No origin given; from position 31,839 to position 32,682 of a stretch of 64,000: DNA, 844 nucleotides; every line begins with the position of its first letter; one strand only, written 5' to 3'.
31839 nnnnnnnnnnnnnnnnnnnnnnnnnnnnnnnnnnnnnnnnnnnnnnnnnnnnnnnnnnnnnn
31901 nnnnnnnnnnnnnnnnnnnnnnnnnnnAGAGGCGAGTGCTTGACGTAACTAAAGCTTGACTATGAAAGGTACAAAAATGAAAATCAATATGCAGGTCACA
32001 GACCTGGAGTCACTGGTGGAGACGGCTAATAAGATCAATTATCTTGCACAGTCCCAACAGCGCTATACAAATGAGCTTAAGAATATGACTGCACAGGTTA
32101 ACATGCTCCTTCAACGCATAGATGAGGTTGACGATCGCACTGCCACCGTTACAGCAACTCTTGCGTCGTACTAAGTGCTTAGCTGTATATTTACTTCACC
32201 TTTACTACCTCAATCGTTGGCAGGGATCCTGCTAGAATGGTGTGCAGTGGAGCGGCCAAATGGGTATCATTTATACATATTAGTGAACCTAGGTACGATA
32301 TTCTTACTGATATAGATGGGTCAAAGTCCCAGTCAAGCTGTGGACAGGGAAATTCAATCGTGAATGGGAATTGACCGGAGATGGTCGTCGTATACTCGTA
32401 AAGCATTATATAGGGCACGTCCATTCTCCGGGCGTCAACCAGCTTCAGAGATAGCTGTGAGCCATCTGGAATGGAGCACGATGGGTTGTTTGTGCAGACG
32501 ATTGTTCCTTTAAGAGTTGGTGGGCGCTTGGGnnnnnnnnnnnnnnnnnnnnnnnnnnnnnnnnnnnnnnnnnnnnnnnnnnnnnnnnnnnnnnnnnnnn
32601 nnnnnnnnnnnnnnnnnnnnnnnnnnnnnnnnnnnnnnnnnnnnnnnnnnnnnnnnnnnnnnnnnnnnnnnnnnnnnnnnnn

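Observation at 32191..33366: Bacterial-type SurE nucleotidase with a C-terminal extension: a candidate lateral gene transfer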

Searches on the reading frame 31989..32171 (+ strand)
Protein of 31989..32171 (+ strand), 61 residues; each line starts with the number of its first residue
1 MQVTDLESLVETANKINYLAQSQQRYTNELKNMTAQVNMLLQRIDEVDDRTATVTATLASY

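Call 78: search_protein_families(library=pfam, proteins=[window:31989-32171:+], max_evalue=1)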
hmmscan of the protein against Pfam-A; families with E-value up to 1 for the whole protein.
seq(61 aa): 11 families
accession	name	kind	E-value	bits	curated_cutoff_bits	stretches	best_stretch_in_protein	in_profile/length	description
PF25785.1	TPR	-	0.0019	18.9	27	1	11-52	4-45/110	Nucleoprotein TPR-like domain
PF10046.14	BLOC1_2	-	0.0074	17.1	33.4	1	6-53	43-90/96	Biogenesis of lysosome-related organelles complex-1 subunit 2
PF22638.1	FlgK_D1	-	0.0089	16.1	28.6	1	4-56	44-97/233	Flagellar hook-associated protein FlgK helical domain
PF23289.1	Spectrin_5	-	0.032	14.8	27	1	4-48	17-66/80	Guanine nucleotide exchange factor DBS-like, spectrin-like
PF08286.16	Spc24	-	0.039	14.6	25.3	1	9-51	6-54/109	Spc24 subunit of Ndc80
PF19111.5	DUF5798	-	0.059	14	27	1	9-59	3-53/89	Family of unknown function (DUF5798)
PF20765.3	Phage_tail_terminator_8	-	0.061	14.1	24.2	1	15-55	57-95/124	Phage tail terminator protein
PF14425.11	Imm3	-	0.08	13.4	25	1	6-48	70-112/119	Immunity protein Imm3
PF09365.15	DUF2461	-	0.088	13.1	22.8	1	11-55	10-54/208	Conserved hypothetical protein (DUF2461)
PF01519.22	DUF16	-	0.099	13.6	40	1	5-51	52-99/104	Protein of unknown function DUF16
PF06103.16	DUF948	-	0.12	13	37.2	1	9-57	28-76/89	Bacterial protein of unknown function (DUF948)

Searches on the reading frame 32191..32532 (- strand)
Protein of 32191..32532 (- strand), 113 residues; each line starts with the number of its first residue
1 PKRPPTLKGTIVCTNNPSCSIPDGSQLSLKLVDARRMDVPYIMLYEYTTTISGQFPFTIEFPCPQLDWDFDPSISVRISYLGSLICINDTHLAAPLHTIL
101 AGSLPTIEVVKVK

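Call 18: find_homologous_proteins(query=A2, max_evalue=0.01)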
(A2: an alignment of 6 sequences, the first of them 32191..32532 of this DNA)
Query A2 (6 sequences) (113 aa, profile of the alignment): 1 proteins with E <= 0.01 among 3841 candidates.
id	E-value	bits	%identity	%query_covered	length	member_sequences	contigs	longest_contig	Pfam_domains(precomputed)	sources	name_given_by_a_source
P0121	5.1e-41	157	27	98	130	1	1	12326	-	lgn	-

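Call 20: search_protein_families(library=pfam, alignment_id=A2, max_evalue=10)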
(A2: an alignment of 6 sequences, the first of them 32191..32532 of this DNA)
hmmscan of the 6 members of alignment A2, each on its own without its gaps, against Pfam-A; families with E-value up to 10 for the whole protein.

A. member 1, window:32191-32532:- (113 aa): 1 family
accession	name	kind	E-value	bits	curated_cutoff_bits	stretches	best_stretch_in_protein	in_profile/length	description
PF09619.16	YscW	-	1.5e-06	28.9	22.6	1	6-91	5-91/107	Type III secretion system lipoprotein chaperone (YscW)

B. families by the number of members that match (of 6 scanned): 2 families
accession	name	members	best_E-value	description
PF09619.16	YscW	6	1.5e-06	Type III secretion system lipoprotein chaperone (YscW)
PF23667.1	CUB_CDCP1_1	1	0.11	CDCP1 CUB domain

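Call 27: search_protein_representatives(alignment_id=A2)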
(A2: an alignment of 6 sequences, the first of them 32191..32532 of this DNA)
Query: 6 sequences, 107 profile positions. Proteins with E-value up to 0.001 (for the whole library): 24; up to 1e-10: 3; up to 1e-30: 2. The best 24 are listed.
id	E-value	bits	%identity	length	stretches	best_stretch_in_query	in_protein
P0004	1.3e-52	192.7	-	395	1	1-107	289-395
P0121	1.6e-41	157.1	-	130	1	1-107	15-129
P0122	8.7e-12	61.5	-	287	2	8-86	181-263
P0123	5.7e-10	55.6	-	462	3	2-89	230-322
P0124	2.8e-08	50.2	-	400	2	2-84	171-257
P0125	2.9e-08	50.2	-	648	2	18-86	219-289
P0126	6.6e-08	49.0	-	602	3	15-86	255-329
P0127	3.9e-06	43.3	-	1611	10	59-96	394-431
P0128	6.0e-06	42.7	-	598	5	16-84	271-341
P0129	1.0e-05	41.9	-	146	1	14-86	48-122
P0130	1.2e-05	41.7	-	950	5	35-65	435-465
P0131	1.6e-05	41.3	-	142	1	13-105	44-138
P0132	2.4e-05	40.8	-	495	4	10-85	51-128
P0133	3.1e-05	40.4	-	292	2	15-85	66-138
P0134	4.0e-05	40.0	-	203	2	20-87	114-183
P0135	4.1e-05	40.0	-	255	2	15-85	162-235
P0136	1.1e-04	38.7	-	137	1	13-87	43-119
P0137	1.2e-04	38.6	-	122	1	10-101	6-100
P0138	3.3e-04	37.1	-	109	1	5-88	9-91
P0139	4.5e-04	36.7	-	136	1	8-88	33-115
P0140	4.6e-04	36.6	-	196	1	9-90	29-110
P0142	7.6e-04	35.9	-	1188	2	8-87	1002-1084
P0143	7.9e-04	35.9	-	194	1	12-86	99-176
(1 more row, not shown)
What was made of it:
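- Tried and rejected: The exhaustive HMMER search was needed (call 27).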

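Call 28: search_protein_families(library=pfam, proteins=[P0122, P0123, P0124, P0125, P0126, P0128, P0129, P0131, P0133, P0137], max_evalue=0.01)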
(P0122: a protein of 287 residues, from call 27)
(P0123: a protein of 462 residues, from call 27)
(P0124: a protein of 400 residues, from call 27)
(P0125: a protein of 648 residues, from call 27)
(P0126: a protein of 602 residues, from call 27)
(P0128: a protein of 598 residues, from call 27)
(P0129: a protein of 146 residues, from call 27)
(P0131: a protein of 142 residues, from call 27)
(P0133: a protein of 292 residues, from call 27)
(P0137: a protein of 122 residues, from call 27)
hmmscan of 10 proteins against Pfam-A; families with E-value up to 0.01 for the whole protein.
P0122 (287 aa): 1 family
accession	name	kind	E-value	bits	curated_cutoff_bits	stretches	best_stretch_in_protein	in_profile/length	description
PF09619.16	YscW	-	2.5e-30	105.4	22.6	2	20-116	4-98/107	Type III secretion system lipoprotein chaperone (YscW)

P0123 (462 aa): 3 families
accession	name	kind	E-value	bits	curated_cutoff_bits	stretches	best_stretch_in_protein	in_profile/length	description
PF09619.16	YscW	-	1.1e-38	132.2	22.6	3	349-444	4-98/107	Type III secretion system lipoprotein chaperone (YscW)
PF07731.20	Cu-oxidase_2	-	4.4e-17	62.5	20.4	1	23-78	79-134/137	Multicopper oxidase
PF08447.18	PAS_3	-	0.0067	17.1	25.6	0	167-199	46-78/89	PAS fold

P0124 (400 aa): 4 families
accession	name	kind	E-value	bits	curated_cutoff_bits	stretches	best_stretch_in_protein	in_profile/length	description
PF09619.16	YscW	-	8.8e-49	164.8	22.6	2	45-151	4-107/107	Type III secretion system lipoprotein chaperone (YscW)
PF03724.22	META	-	2.1e-18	66.7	24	1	287-390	3-102/109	META domain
PF22236.2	TEBP_OB2-like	-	0.00091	19.7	27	0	63-107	55-99/100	Telomere end-binding protein alpha subunit OB2 domain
PF00571.33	CBS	-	0.0086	16.8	24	0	43-60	38-55/57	CBS domain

P0125 (648 aa): 1 family
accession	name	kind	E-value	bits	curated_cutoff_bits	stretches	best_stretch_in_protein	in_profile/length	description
PF09619.16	YscW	-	1.8e-67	224.9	22.6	2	83-186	3-107/107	Type III secretion system lipoprotein chaperone (YscW)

P0126 (602 aa): 2 families
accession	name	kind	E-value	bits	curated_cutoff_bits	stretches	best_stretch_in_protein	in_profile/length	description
PF09619.16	YscW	-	8.5e-124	406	22.6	4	496-590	6-100/107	Type III secretion system lipoprotein chaperone (YscW)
PF09864.15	MliC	-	1.8e-13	50.7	22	1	25-87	1-63/67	Membrane-bound lysozyme-inhibitor of c-type lysozyme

P0128 (598 aa): 2 families
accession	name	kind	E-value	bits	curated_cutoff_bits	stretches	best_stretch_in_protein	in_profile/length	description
PF09619.16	YscW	-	1.4e-139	456.8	22.6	5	33-133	4-105/107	Type III secretion system lipoprotein chaperone (YscW)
PF24991.2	Ig_NUP210_4th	-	4.1e-06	26.8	25.2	0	433-459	6-32/79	NUP210 forth Ig-like domain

P0129 (146 aa): 1 family
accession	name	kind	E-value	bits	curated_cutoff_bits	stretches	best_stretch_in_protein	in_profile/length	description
PF09619.16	YscW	-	1.2e-26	93.6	22.6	1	34-126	3-96/107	Type III secretion system lipoprotein chaperone (YscW)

P0131 (142 aa): 1 family
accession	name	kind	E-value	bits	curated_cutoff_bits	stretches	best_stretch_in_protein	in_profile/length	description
PF09619.16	YscW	-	1.6e-24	86.7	22.6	1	31-134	3-107/107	Type III secretion system lipoprotein chaperone (YscW)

P0133 (292 aa): 1 family
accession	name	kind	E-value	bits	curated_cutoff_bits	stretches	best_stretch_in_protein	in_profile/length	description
PF09619.16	YscW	-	9.8e-67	222.5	22.6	2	51-154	3-107/107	Type III secretion system lipoprotein chaperone (YscW)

P0137 (122 aa): 1 family
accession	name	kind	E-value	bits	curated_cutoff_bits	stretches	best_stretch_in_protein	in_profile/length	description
PF09619.16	YscW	-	1.6e-11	44.9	22.6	1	9-87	16-95/107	Type III secretion system lipoprotein chaperone (YscW)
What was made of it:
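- On YscW/YbaY (PF09619): The ten scanned all carry PF09619 at E 1e-11 to 1e-139 (calls 27, 28).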

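Call 29: list_cluster_members(proteins=[P0122, P0123, P0124, P0125, P0126, P0128, P0129, P0131, P0006, P0121])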
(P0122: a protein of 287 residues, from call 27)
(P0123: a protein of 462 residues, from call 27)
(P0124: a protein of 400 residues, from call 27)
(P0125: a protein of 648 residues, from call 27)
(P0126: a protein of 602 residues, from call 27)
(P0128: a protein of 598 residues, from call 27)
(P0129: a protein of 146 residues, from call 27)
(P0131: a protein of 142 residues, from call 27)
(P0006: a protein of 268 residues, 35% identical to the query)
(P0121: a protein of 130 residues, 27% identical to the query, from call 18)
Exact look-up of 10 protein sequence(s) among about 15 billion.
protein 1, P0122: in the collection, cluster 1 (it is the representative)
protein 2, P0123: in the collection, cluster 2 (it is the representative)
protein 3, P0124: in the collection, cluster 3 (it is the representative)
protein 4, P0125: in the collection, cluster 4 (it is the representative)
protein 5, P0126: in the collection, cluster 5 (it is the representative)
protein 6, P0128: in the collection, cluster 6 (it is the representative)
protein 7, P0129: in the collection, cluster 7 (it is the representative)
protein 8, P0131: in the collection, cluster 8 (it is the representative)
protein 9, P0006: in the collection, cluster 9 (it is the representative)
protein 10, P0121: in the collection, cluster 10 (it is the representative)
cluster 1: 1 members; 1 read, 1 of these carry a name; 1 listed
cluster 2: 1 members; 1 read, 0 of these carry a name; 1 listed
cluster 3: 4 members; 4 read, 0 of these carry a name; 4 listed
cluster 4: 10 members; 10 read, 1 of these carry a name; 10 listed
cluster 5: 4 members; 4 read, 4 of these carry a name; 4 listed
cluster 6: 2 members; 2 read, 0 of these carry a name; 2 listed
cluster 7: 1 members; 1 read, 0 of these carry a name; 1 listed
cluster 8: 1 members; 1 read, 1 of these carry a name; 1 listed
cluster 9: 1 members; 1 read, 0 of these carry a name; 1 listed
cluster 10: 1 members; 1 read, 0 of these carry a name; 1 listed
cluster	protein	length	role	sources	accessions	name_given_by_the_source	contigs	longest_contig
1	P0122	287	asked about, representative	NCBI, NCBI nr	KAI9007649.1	hypothetical protein DFJ74DRAFT_739608 [Hyaloraphidium curvatum]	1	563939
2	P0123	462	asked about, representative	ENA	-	-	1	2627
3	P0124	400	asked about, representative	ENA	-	-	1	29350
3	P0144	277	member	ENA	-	-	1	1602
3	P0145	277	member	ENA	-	-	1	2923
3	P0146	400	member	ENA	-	-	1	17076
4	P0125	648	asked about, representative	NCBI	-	-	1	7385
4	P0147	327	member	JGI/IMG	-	hypothetical protein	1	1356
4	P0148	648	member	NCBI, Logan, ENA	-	-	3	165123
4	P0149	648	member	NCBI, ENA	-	-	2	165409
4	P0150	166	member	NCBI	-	-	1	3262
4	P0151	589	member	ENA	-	-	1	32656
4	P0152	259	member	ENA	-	-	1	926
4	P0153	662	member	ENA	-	-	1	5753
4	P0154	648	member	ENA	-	-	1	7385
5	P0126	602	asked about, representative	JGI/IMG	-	uncharacterized lipoprotein YbaY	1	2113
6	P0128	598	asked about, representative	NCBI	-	-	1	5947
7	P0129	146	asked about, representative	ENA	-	-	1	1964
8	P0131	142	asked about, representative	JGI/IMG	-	putative lipoprotein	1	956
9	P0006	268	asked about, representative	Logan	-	-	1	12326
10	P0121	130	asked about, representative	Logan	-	-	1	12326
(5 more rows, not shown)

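Call 45: list_cluster_members(proteins=[P0137, P0138, P0140, P0143, P0135, P0139, P0136, P0132, P0134, P0142])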
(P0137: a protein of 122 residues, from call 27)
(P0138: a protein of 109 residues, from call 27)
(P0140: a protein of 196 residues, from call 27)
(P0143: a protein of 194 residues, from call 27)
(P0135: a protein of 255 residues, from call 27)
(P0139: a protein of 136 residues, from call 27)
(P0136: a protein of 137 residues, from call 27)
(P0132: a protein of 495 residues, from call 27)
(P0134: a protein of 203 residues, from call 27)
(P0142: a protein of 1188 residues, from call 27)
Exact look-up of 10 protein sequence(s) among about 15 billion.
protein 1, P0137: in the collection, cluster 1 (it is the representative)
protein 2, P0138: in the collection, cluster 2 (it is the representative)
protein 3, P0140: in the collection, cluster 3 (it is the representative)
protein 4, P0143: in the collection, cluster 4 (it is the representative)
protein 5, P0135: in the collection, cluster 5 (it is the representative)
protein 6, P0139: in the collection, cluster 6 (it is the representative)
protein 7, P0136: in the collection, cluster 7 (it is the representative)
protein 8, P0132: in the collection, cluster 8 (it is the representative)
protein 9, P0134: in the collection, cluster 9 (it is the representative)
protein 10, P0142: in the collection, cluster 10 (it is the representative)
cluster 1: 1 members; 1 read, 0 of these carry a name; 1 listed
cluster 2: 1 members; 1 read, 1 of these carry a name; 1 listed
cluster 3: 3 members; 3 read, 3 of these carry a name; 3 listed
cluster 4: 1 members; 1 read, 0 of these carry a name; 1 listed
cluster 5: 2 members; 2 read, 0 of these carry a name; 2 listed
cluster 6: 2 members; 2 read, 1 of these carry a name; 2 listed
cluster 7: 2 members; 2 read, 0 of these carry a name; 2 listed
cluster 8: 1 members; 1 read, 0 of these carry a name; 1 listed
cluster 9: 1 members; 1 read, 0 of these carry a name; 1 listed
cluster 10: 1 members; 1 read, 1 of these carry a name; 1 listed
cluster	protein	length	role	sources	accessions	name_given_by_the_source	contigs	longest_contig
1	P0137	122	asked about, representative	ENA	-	-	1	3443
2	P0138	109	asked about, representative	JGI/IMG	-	uncharacterized lipoprotein YbaY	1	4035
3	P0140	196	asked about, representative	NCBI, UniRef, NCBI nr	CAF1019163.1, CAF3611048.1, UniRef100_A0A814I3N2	unnamed protein product [Adineta steineri] | Uncharacterized protein n=1 Tax=Adineta steineri TaxID=433720 RepID=A0A814I3N2_9BILA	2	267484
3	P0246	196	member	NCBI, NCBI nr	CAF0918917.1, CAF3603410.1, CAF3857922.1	unnamed protein product [Adineta steineri]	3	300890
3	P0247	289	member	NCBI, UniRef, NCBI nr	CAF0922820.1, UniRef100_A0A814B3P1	unnamed protein product [Adineta steineri] | Uncharacterized protein n=2 Tax=Adineta steineri TaxID=433720 RepID=A0A814B3P1_9BILA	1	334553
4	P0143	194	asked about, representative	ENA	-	-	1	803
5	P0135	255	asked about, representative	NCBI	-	-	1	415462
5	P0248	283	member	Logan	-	-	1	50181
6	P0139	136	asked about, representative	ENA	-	-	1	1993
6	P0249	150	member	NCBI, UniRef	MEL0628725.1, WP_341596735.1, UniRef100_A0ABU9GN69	YbaY family lipoprotein [Psychromonas aquatilis] | YbaY family lipoprotein n=1 Tax=Psychromonas aquatilis TaxID=2005072 ...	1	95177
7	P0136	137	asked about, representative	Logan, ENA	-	-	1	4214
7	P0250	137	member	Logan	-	-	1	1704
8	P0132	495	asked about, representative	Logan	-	-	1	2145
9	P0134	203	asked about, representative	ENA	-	-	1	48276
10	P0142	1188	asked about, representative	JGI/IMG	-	uncharacterized lipoprotein YbaY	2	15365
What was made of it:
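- The ten scanned are all PF09619 proteins (calls 27, 28), and several are named YbaY lipoprotein (calls 29, 45).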

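Call 50: predict_structure(alignment_id=A3)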
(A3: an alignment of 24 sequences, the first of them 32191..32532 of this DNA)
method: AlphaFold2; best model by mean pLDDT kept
length: 113 residues; sequences in the alignment: 24
mean_pLDDT: 90.4   pTM: 0.81
mean pLDDT of the five models: 90.4, 89.9, 89.1, 86.6, 86.0
residues with pLDDT >= 90: 80; 70-90: 28; 50-70: 5; < 50: 0
segments of 3 or more residues with pLDDT < 50: none
pLDDT, mean of each block of 10 residues (from residue 1): 77 93 96 81 92 94 87 95 95 91 94 89
secondary structure, 60 per line:
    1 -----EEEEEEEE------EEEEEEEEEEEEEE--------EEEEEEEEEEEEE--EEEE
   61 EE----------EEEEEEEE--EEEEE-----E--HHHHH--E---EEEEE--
elements in order: E6-13 E20-33 E42-54 E57-62 E73-80 E83-87 H96-100 E107-111
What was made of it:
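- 32194..32517 (-): YbaY/YscW-type (pilotin-like) beta-sandwich domain, residues 284-391. AF2 pLDDT 90.4 (call 50).
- The AF2 model has pLDDT 90.4 and pTM 0.81 (call 50). With a proper alignment the tail folds at pLDDT 90 (call 50).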

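Call 53: search_solved_structures(query=A3, max_evalue=1, show_alignments=2)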
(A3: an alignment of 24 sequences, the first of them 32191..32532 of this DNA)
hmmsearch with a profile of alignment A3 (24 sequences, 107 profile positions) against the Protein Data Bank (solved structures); distinct sequences matched with E-value up to 1: 3.
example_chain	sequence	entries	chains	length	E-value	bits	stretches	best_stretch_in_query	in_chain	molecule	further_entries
5wec_A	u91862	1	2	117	7.8e-30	106.5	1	2-103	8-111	Lipoprotein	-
7szo_H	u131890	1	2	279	0.023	18.2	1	31-91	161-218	FimH,F1C putative fimbrial adhesin fusion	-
3opk_A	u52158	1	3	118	0.55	13.7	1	11-80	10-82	Divalent-cation tolerance protein cutA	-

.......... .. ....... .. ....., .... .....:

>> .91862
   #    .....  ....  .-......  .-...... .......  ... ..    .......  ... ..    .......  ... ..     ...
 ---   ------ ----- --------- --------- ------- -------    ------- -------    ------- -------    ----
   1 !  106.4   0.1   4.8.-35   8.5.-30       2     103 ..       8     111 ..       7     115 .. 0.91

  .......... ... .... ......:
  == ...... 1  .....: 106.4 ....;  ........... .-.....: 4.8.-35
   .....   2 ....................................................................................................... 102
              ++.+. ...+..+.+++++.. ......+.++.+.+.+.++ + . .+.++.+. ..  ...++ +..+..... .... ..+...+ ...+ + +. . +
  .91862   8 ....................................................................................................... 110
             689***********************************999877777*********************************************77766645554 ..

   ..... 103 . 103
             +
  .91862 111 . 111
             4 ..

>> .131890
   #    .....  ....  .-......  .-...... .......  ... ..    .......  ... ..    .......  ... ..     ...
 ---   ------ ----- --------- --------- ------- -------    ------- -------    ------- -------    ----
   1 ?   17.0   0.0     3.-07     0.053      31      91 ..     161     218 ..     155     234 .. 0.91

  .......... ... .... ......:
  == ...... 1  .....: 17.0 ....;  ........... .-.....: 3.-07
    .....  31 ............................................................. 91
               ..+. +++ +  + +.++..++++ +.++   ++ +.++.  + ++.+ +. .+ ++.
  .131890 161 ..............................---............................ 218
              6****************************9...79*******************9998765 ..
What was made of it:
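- On YscW/YbaY (PF09619): PDB 5wec matches at E 7.8e-30 (call 53).
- The family profile hits PDB 5wec at E 7.8e-30 (call 53).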

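Call 55: find_encoding_contigs(protein=P0124, flank=6000, max_places=2)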
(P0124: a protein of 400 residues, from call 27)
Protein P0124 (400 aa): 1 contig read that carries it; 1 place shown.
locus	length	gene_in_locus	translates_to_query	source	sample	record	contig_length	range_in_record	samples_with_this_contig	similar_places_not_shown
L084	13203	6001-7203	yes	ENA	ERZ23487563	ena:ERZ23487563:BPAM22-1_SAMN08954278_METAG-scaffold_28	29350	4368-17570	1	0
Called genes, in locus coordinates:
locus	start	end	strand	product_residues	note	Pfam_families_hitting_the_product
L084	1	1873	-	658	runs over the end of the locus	PF00920:ILVD_EDD_N, PF24877:ILV_EDD_C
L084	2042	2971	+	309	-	PF02826:2-Hacid_dh_C (weak), PF03446:NAD_binding_2, PF03807:F420_oxidored (weak), PF14833:NAD_binding_11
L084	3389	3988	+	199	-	PF00753:Lactamase_B (weak), PF19583:ODP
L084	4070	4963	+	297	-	PF19583:ODP (faint)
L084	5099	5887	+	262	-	PF09339:HTH_IclR, PF01614:IclR_C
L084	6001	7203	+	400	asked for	PF09619:YscW, PF03724:META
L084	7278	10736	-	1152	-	PF01637:ATPase_2 (faint), PF03704:BTAD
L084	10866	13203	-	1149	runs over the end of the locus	PF03704:BTAD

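Call 56: find_encoding_contigs(protein=P0122, flank=6000, max_places=2)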
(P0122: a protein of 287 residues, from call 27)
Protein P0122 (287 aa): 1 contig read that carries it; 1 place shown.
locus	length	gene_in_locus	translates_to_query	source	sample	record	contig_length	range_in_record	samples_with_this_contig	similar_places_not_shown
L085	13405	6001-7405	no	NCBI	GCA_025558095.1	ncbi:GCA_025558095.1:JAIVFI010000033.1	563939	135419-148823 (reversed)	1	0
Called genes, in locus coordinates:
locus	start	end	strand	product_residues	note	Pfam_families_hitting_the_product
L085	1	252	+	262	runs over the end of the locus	-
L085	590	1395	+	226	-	PF01966:HD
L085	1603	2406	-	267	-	-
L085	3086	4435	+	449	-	PF00172:Zn_clus (faint)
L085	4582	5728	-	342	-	PF20789:4HBT_3C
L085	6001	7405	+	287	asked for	PF09619:YscW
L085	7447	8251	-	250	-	-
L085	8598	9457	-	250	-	PF07534:TLD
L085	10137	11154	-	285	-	PF00135:COesterase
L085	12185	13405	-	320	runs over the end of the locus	PF00378:ECH_1, PF16113:ECH_2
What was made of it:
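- Closest known: Eukaryotic PF09619 proteins. Same: The Hyaloraphidium protein is the best non-Giardia hit to the C-domain profile, E 8.7e-12 (calls 27, 29, 45, 56).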
